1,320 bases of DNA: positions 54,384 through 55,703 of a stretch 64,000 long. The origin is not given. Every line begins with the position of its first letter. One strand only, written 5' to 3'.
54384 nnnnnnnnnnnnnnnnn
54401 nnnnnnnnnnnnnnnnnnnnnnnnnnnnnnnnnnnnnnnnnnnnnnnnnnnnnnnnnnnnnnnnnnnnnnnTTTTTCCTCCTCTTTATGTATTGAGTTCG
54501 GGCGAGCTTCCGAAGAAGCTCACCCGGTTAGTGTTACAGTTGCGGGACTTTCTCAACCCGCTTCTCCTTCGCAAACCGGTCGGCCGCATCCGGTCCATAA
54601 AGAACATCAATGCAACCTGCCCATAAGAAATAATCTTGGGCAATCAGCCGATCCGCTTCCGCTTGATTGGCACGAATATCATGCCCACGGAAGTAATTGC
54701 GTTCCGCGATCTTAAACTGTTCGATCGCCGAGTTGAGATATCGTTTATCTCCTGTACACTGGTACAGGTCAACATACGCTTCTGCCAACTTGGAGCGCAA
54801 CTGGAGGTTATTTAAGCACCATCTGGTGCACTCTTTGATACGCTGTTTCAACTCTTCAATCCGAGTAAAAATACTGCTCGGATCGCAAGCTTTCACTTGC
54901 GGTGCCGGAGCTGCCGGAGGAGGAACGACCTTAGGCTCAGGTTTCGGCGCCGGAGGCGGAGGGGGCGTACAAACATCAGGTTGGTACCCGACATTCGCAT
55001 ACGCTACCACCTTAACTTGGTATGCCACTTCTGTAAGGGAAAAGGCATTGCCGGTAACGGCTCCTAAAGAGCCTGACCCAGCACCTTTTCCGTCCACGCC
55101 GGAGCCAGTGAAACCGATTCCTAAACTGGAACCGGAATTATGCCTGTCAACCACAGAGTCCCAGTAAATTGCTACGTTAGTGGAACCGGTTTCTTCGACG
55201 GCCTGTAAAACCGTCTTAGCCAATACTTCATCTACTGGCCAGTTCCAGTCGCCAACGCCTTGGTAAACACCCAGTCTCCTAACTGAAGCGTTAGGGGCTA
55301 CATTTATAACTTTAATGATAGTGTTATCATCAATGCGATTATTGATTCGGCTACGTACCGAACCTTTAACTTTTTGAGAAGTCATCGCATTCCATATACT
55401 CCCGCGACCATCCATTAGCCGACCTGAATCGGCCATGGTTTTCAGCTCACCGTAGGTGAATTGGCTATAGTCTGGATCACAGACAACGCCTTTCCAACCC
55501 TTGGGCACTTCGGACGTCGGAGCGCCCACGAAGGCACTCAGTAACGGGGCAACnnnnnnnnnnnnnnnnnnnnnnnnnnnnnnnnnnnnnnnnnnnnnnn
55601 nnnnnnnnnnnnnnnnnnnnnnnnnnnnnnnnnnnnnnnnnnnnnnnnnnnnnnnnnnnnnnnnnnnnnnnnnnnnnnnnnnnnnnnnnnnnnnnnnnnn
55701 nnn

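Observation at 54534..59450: Sortase-centred surface-protein locus: three paralogous secreted proteins with a shared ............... N-module, His-rich and collagen-like repeats, non-canonical xPxTG sorting signals and four duplicated promoters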

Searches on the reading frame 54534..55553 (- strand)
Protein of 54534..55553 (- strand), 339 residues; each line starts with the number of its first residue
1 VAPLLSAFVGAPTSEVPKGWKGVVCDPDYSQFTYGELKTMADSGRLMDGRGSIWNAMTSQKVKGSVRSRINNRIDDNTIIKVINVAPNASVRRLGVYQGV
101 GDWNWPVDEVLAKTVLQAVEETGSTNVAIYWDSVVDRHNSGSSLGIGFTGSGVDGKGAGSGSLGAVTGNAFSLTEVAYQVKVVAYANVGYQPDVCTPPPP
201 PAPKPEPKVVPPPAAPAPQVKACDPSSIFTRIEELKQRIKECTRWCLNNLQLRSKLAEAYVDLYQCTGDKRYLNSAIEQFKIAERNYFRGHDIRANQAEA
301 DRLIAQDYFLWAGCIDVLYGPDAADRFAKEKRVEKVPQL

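Call 85: search_protein_representatives(alignment_id=A4)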
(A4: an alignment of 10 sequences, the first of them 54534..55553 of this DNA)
Query: 10 sequences, 337 profile positions. Proteins with E-value up to 0.001 (for the whole library): 193; up to 1e-10: 133; up to 1e-30: 80. The best 150 are listed.
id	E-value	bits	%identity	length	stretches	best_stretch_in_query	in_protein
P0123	2.7e-148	510.0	-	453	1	1-336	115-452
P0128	1.1e-128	445.6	-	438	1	1-336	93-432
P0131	8.8e-128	442.6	-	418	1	5-336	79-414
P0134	3.3e-114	398.0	-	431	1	9-336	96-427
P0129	1.7e-108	379.2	-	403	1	2-336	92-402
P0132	6.8e-107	373.9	-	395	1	1-312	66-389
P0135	1.3e-97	343.4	-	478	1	8-336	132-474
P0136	3.8e-95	335.3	-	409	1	8-336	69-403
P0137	5.1e-95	334.9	-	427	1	6-336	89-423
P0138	9.7e-90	317.5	-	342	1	9-336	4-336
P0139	7.0e-83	295.0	-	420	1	29-336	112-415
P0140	3.9e-80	285.9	-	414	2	62-336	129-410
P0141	1.9e-79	283.7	-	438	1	18-336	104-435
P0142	1.1e-78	281.2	-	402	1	7-336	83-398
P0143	1.6e-78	280.6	-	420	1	2-336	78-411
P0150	4.7e-73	262.6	-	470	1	7-336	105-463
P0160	1.3e-62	228.3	-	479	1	8-334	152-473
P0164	7.9e-60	219.2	-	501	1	6-331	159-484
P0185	1.1e-44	169.4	-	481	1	28-336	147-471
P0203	2.8e-35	138.5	-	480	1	31-335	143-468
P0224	3.0e-23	98.9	-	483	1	73-335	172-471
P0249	9.0e-13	64.5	-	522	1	74-229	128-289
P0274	7.6e-09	51.6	-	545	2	238-336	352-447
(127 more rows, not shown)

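Call 86: search_protein_families(library=pfam, proteins=[P0135, P0141, P0150, P0160, P0164, P0185, P0203, P0224, P0249, P0274], max_evalue=0.01)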
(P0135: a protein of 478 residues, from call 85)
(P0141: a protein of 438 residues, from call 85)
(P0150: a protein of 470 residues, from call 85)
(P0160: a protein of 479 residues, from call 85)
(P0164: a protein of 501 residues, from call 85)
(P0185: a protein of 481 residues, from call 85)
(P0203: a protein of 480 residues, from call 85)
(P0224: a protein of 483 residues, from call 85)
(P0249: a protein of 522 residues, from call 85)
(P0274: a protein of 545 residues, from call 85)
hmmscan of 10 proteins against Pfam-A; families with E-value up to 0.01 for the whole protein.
P0135 (478 aa): 0 families

P0141 (438 aa): 0 families

P0150 (470 aa): 1 family
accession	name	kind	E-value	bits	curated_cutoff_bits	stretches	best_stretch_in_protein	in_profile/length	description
PF02166.21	Androgen_recep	-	0.0013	18.1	25.3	1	11-95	160-250/501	Androgen receptor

P0160 (479 aa): 0 families

P0164 (501 aa): 0 families

P0185 (481 aa): 0 families

P0203 (480 aa): 0 families

P0224 (483 aa): 0 families

P0249 (522 aa): 0 families

P0274 (545 aa): 0 families
